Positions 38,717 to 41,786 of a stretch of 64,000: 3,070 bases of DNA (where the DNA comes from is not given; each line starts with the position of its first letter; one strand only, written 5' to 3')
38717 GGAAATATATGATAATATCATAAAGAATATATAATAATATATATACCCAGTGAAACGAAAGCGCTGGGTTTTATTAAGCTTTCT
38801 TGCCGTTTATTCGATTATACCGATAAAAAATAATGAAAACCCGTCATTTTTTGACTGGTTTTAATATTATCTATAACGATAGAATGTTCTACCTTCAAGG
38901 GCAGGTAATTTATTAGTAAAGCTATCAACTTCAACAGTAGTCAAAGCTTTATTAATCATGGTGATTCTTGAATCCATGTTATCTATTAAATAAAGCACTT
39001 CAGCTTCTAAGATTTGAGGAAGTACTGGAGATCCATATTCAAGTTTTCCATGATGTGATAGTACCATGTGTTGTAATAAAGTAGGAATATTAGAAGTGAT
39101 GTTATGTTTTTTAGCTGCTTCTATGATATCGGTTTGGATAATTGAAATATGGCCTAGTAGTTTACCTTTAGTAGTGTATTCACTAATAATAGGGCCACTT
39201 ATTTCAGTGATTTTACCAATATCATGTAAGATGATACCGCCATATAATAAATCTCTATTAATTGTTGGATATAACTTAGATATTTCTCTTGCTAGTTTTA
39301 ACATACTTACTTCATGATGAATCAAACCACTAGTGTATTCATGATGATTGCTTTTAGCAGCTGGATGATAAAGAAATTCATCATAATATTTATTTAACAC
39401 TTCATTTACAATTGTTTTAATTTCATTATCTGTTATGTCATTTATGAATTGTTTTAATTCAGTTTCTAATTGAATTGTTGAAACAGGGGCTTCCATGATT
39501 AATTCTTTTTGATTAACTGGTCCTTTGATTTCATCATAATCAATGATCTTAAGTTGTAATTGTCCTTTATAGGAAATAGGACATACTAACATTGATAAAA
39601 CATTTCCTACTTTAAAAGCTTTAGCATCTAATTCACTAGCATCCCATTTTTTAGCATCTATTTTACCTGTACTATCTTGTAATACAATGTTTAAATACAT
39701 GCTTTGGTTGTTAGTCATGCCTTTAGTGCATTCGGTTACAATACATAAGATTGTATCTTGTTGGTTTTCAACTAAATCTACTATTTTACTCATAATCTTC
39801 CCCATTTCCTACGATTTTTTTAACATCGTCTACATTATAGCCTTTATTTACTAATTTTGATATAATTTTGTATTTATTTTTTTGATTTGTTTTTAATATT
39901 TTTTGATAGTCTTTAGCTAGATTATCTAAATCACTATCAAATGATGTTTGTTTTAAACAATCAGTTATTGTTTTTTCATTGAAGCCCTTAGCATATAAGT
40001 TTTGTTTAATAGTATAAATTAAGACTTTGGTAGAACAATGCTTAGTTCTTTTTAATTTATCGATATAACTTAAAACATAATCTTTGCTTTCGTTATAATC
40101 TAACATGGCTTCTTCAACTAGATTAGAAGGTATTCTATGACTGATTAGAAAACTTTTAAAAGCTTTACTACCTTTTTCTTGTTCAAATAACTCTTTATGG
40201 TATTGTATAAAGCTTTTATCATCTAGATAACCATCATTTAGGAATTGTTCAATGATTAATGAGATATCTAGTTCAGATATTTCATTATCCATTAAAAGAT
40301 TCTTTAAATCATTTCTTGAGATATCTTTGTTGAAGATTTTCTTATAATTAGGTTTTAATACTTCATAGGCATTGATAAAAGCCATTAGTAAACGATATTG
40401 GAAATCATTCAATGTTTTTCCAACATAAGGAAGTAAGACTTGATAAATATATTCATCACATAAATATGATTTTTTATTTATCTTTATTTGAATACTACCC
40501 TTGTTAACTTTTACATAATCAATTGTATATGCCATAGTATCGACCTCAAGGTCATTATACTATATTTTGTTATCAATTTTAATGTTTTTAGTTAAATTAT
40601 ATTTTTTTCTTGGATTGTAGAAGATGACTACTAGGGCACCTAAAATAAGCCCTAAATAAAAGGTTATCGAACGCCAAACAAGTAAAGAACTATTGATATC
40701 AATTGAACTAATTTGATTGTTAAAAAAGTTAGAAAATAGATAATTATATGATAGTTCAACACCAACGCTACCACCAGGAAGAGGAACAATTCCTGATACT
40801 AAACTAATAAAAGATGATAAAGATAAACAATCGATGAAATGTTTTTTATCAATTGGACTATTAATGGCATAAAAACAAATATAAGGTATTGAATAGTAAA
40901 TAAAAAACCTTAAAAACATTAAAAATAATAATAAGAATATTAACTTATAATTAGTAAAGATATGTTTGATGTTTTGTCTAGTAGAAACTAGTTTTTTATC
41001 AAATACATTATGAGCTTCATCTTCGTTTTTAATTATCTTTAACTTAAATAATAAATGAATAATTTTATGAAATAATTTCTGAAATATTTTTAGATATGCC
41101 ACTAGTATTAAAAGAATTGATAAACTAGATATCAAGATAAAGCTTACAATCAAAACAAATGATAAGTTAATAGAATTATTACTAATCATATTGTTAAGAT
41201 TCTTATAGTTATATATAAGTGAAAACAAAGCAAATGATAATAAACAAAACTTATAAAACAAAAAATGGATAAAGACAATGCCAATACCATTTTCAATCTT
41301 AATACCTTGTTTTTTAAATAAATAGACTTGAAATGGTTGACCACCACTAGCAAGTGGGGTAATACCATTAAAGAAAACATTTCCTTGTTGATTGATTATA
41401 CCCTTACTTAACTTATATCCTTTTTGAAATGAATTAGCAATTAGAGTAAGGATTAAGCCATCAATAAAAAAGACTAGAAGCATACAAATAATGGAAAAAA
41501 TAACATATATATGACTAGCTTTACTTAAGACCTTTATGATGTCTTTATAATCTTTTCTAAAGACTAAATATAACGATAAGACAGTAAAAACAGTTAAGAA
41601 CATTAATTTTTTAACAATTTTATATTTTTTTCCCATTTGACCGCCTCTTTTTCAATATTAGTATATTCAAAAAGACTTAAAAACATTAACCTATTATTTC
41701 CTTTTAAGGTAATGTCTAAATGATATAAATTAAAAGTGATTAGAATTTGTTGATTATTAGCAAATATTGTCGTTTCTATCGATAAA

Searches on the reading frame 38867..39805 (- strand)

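Call 69: search_protein_families(library=pfam, proteins=[window:38867-39805:-], max_evalue=0.00001)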
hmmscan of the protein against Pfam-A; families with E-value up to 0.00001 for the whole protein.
window:38867-39805:- (312 aa): 1 family
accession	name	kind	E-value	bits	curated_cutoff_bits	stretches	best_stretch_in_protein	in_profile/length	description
PF01966.28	HD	-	5e-10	40.1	22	1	162-278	2-114/116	HD domain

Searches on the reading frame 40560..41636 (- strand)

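Call 69: search_protein_families(library=pfam, proteins=[window:40560-41636:-], max_evalue=0.00001)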
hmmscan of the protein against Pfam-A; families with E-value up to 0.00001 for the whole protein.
window:40560-41636:- (358 aa): 1 family
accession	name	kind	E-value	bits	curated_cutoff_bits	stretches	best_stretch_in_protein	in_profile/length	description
PF03706.18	LPG_synthase_TM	-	4.8e-35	121.9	33.4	1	17-333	7-302/302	Lysylphosphatidylglycerol synthase TM region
